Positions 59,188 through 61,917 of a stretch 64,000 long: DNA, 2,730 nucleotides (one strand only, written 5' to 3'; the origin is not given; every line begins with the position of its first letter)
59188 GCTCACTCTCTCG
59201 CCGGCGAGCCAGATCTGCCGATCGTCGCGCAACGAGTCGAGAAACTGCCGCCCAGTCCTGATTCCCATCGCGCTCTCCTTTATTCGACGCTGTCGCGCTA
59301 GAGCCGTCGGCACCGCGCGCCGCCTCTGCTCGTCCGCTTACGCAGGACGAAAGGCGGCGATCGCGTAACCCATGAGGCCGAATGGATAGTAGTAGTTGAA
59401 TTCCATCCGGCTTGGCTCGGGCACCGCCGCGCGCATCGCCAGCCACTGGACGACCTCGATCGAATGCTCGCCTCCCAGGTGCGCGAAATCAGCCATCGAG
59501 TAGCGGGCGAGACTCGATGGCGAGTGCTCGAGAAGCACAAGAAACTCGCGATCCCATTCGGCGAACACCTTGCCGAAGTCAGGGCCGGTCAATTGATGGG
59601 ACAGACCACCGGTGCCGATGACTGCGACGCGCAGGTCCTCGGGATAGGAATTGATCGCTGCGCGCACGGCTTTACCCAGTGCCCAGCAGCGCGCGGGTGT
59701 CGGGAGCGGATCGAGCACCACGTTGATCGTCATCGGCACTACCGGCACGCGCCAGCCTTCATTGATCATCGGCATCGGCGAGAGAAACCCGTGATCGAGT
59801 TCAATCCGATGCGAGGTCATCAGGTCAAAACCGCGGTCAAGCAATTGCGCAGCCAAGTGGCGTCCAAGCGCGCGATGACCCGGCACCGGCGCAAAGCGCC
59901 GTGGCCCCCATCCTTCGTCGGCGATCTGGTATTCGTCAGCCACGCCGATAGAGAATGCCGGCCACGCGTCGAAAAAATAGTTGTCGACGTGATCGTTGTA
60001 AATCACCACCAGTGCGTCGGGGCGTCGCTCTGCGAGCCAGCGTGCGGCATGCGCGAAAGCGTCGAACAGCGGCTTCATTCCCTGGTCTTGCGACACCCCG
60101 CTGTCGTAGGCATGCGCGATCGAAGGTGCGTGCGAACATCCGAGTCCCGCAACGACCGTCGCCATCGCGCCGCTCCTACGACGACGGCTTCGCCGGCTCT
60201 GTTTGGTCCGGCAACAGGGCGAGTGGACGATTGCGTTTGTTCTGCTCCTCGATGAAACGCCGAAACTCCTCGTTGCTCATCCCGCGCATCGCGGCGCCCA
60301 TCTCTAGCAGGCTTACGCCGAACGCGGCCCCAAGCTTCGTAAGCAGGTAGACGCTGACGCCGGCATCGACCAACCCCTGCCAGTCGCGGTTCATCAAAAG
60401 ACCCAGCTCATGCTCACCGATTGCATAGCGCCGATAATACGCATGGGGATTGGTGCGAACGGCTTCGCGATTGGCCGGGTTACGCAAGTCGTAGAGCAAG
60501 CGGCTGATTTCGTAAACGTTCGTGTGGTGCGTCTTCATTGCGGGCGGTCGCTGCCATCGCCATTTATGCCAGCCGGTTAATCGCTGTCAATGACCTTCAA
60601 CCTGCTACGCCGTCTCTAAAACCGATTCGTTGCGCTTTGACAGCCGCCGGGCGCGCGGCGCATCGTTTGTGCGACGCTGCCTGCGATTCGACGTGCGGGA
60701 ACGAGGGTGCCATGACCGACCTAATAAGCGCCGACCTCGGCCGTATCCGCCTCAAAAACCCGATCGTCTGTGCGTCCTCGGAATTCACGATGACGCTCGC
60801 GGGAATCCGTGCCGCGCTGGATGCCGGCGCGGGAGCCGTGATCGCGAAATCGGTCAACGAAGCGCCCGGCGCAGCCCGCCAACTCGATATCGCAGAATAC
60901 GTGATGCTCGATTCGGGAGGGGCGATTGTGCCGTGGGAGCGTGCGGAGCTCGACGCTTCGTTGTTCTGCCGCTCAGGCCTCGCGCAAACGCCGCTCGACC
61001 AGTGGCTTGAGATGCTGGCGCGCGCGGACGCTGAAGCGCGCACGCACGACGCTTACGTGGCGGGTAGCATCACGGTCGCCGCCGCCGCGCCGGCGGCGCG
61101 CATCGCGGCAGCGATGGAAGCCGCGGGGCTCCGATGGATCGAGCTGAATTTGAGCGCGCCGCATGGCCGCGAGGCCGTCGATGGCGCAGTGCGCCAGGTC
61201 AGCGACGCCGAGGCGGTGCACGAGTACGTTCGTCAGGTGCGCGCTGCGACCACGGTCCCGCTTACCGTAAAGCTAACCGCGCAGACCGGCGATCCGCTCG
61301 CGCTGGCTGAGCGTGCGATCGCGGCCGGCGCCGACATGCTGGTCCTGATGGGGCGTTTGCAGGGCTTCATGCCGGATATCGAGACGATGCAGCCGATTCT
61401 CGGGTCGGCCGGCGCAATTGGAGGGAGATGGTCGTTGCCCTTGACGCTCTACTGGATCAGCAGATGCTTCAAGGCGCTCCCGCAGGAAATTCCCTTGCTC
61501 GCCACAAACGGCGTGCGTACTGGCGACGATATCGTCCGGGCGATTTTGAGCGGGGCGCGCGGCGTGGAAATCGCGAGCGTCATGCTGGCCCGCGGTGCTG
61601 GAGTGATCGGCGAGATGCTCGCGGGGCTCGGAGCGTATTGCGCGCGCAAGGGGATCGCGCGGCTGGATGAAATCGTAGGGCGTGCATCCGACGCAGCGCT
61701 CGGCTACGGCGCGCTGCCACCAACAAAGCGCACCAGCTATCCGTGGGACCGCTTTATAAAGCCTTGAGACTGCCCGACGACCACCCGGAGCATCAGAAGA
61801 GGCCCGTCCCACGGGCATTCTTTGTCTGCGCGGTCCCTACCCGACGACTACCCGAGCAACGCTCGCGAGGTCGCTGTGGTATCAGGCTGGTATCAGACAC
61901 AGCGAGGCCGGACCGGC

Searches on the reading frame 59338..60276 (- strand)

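Call 51: search_protein_families(library=pfam, proteins=[window:59338-60276:-], max_evalue=0.00001)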
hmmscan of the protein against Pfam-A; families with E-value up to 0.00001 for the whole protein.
window:59338-60276:- (312 aa): 1 family
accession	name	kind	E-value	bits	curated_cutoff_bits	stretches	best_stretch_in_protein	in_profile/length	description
PF02900.23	LigB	-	1.4e-56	192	26.3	1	46-304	4-266/269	Catalytic LigB subunit of aromatic ring-opening dioxygenase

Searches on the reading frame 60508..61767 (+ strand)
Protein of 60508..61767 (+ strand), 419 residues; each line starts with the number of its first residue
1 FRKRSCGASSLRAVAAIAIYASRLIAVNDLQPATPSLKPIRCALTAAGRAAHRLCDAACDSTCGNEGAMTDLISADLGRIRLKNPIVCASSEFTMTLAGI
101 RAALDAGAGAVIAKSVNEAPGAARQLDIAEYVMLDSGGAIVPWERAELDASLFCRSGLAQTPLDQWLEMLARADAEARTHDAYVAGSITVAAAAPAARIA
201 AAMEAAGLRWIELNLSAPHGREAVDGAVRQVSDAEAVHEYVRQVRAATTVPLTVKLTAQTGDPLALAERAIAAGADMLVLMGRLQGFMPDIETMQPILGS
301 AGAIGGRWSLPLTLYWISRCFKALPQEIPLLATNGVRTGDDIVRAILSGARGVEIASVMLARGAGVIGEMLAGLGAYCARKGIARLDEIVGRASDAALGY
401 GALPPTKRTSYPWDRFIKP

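Call 51: search_protein_families(library=pfam, proteins=[window:60508-61767:+], max_evalue=0.00001)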
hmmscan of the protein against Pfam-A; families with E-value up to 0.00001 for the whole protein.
window:60508-61767:+ (419 aa): 2 families
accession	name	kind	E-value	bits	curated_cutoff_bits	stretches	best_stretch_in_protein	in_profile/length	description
PF01180.27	DHO_dh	-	7.2e-16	58.7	27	1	147-374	60-287/291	Dihydroorotate dehydrogenase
PF01070.24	FMN_dh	-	1.2e-06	28.2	24.9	0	313-360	259-306/350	FMN-dependent dehydrogenase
